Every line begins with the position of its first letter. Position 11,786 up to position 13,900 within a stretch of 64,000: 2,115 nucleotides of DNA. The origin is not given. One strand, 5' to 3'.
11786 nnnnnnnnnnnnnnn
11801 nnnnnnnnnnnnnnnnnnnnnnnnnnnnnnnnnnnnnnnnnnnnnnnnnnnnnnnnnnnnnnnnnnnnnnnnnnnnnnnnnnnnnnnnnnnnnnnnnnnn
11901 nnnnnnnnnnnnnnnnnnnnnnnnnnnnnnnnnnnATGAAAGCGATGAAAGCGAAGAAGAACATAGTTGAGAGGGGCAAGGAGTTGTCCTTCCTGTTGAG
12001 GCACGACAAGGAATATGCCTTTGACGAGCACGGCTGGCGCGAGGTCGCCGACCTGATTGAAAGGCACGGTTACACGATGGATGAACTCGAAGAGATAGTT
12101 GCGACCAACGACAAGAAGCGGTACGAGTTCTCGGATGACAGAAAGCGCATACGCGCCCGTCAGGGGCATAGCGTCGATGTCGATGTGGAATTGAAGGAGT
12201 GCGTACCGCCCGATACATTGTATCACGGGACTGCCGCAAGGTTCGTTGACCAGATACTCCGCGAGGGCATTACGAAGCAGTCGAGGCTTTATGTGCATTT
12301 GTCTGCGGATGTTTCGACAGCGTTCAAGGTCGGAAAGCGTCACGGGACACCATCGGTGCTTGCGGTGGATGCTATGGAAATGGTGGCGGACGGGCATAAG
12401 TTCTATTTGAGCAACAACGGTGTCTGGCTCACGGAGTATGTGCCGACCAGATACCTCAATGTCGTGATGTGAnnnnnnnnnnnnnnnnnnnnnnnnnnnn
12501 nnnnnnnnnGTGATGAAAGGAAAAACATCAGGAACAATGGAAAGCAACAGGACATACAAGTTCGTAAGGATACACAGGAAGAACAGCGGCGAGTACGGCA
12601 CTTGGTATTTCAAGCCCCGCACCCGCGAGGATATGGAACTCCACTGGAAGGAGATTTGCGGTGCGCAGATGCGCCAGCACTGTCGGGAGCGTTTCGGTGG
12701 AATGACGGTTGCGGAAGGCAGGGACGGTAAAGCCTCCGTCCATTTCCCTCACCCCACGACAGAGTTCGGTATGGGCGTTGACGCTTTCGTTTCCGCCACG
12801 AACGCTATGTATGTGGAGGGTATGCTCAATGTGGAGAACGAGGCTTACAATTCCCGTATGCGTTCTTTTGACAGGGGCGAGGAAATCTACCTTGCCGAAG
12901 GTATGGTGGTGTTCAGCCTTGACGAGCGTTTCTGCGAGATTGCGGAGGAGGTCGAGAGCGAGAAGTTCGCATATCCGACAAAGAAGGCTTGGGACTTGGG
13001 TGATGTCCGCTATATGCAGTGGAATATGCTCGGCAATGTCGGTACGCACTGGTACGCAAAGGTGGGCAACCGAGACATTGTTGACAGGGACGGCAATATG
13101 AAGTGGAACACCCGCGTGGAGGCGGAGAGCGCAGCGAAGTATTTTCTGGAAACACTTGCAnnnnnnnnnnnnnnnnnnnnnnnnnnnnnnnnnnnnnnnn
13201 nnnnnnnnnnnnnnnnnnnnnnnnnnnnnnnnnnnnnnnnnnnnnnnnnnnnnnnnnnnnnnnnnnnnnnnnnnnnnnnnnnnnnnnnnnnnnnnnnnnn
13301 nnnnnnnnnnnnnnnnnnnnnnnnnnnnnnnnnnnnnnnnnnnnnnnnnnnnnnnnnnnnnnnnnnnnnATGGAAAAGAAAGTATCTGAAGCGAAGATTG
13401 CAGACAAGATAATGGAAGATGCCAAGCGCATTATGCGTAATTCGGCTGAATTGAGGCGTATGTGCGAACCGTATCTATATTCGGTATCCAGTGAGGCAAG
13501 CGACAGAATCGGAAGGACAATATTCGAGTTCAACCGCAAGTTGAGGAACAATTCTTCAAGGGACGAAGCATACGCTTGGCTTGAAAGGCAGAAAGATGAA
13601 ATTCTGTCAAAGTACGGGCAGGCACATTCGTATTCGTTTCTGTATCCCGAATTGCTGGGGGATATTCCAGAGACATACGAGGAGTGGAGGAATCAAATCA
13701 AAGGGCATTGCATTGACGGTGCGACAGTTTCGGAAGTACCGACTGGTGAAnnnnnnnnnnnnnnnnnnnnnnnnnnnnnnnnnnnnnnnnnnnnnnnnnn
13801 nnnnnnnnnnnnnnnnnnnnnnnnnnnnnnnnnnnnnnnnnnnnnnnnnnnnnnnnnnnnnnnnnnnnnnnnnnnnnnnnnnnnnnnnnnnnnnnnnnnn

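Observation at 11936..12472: Canonical Tpt1/KptA RNA 2'-phosphotransferase that does not fit a T4-type healing pathway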

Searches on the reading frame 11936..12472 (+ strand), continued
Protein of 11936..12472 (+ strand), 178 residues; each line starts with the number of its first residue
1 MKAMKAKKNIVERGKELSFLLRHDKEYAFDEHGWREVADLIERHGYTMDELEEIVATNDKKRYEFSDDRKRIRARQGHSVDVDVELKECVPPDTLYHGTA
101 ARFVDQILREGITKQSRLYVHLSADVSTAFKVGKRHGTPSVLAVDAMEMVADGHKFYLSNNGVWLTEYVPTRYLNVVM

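Call 106: search_protein_families(library=pfam, proteins=[L007:6050-6730:+, L007:9322-10077:+, L007:8711-9316:+, L007:7600-7998:+, L091:8563-8961:+, L091:7621-7977:+], max_evalue=0.01)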
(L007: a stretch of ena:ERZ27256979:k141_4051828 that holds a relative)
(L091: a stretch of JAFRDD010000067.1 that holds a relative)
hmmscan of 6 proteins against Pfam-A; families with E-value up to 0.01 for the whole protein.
L007:6050-6730:+ (227 aa): 1 family
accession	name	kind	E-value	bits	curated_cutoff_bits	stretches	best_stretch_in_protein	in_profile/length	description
PF00149.33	Metallophos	-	3.1e-06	28.2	21.5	1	6-164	2-159/191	Calcineurin-like phosphoesterase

L007:9322-10077:+ (252 aa): 1 family
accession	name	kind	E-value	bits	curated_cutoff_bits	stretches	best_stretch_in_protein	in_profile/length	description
PF00149.33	Metallophos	-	3.1e-10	41.2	21.5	1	5-217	1-188/191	Calcineurin-like phosphoesterase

L007:8711-9316:+ (202 aa): 0 families

L007:7600-7998:+ (133 aa): 0 families

L091:8563-8961:+ (133 aa): 0 families

L091:7621-7977:+ (119 aa): 0 families

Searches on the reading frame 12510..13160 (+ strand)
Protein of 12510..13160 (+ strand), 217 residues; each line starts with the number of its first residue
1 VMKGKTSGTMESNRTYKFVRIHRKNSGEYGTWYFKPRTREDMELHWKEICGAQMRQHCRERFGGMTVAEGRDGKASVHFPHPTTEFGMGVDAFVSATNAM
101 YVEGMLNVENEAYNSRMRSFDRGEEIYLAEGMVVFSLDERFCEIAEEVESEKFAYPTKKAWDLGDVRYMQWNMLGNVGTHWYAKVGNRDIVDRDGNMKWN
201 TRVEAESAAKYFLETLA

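Call 4: search_protein_families(library=pfam, proteins=[window:12510-13160:+], max_evalue=0.01)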
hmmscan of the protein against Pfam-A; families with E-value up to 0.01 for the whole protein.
window:12510-13160:+ (217 aa): 0 families

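Call 10: search_protein_families(library=phrogs, proteins=[window:12510-13160:+], max_evalue=0.001)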
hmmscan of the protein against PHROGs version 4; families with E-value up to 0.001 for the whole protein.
window:12510-13160:+ (217 aa): 0 families

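Call 11: search_protein_families(library=ncbifam, proteins=[window:12510-13160:+], max_evalue=0.01)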
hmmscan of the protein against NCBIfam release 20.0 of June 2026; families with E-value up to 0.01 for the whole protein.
window:12510-13160:+ (217 aa): 0 families

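Call 50: search_protein_families(library=pfam, proteins=[window:12510-13160:+], max_evalue=10)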
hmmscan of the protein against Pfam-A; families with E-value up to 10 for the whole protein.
window:12510-13160:+ (217 aa): 0 families

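Call 80: find_homologous_proteins(query=window:12531-13160:+, max_evalue=0.001)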
Query window:12531-13160:+ (210 aa): 33 proteins with E <= 0.001 among 120 candidates.
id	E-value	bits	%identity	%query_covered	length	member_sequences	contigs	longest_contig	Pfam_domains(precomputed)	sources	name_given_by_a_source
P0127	1.1e-133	462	95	99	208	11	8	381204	-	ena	-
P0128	8.5e-85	302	63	95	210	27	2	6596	-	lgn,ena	-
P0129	1.5e-83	298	62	97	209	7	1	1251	-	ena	-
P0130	5.9e-83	296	59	98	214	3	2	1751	-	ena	-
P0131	4.8e-81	290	61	95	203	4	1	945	-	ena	-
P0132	5.9e-81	289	59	97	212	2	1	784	-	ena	-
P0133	8.3e-80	286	62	95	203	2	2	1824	-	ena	-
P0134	1.1e-79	285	59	96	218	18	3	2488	-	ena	-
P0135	2.1e-79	284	59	94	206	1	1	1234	-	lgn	-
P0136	1.6e-78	281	59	94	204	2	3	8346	-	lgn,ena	-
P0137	3.3e-78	280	59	95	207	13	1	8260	-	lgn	-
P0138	1.0e-77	279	59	95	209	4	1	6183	-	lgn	-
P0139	1.5e-77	278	57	95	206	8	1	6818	-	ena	-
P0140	2.8e-77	277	57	95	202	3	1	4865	-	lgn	-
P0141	3.4e-77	277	56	95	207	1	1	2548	-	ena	-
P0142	4.5e-77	277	60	95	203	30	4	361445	-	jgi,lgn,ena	jgi:hypothetical protein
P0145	1.3e-75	272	56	94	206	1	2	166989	-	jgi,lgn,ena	-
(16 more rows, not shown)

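Call 84: find_encoding_contigs(protein=P0142, flank=10000, max_places=2)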
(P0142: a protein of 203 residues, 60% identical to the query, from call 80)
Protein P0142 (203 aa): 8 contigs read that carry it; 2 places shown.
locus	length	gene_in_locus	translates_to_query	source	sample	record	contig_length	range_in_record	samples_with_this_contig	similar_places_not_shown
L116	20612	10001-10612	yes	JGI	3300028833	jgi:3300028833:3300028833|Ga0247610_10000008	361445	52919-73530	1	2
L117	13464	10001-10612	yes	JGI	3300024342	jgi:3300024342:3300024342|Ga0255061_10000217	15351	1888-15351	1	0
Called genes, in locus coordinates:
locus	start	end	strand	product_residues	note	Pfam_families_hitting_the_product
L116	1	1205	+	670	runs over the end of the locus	-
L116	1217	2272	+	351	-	-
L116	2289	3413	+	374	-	-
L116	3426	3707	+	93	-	-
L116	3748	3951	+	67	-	-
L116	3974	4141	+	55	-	-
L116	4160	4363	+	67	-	-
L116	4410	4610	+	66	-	-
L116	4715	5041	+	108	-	-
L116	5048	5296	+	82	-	-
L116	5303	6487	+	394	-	PF10127:RlaP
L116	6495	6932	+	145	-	-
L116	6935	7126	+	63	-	-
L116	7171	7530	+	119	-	-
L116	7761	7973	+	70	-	-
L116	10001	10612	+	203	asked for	-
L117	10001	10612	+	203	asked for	-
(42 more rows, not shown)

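Call 85: find_encoding_contigs(protein=P0145, flank=10000, max_places=2)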
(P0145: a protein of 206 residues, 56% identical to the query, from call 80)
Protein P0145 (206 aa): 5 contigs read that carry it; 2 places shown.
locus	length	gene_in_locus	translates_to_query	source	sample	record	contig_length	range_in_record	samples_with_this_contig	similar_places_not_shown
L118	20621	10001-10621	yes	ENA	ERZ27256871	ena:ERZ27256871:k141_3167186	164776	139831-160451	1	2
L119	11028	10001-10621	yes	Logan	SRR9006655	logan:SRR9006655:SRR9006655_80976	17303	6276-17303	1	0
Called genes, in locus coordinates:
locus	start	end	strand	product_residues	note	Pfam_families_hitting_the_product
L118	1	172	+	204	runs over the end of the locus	-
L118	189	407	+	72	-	-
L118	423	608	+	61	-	-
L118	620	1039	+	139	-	-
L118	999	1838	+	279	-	-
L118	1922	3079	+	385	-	PF01966:HD, PF08433:KTI12 (weak), PF13671:AAA_33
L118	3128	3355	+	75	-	-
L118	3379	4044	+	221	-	-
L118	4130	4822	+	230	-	PF01832:Glucosaminidase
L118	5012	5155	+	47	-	-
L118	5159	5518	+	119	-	-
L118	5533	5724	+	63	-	-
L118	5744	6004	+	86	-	-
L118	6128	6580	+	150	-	PF03013:Pyr_excise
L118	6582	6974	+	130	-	-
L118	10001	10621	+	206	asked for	-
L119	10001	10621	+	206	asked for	-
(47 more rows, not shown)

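Call 89: predict_structure(alignment_id=A4)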
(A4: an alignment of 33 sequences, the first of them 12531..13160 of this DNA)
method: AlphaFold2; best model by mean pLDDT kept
length: 210 residues; sequences in the alignment: 33
mean_pLDDT: 88.9   pTM: 0.70
mean pLDDT of the five models: 88.9, 88.7, 88.6, 87.9, 86.5
residues with pLDDT >= 90: 138; 70-90: 58; 50-70: 11; < 50: 3
segments of 3 or more residues with pLDDT < 50: 1-3
pLDDT, mean of each block of 10 residues (from residue 1): 69 91 92 96 96 92 87 92 96 95 96 95 93 94 92 79 66 80 89 91 86
secondary structure, 60 per line:
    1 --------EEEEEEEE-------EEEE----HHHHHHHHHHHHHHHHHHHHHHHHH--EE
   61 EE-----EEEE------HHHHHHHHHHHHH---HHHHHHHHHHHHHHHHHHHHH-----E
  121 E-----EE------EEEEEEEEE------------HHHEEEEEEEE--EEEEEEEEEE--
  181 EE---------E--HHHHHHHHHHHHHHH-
elements in order: E9-16 E24-27 H32-56 E59-62 E68-71 H78-90 H94-114 E135-143 E159-166 E169-178 H195-209

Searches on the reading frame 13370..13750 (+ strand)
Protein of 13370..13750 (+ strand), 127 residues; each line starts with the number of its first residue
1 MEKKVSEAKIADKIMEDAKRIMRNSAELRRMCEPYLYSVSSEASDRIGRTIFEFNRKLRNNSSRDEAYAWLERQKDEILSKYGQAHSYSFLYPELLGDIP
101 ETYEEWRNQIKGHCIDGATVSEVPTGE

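Call 10: search_protein_families(library=phrogs, proteins=[window:13370-13750:+], max_evalue=0.001)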
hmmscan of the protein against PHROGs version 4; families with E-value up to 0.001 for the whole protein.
window:13370-13750:+ (127 aa): 0 families

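Call 11: search_protein_families(library=ncbifam, proteins=[window:13370-13750:+], max_evalue=0.01)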
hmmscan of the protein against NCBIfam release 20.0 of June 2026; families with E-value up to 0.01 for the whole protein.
window:13370-13750:+ (127 aa): 0 families

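Call 50: search_protein_families(library=pfam, proteins=[window:13370-13750:+], max_evalue=10)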
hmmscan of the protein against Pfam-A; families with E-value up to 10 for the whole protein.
window:13370-13750:+ (127 aa): 1 family
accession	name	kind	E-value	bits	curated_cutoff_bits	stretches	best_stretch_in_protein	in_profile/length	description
PF21173.2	DksA-like_N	-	0.088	13.4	27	1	52-86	17-51/65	DnaK suppressor protein-like, N-terminal domain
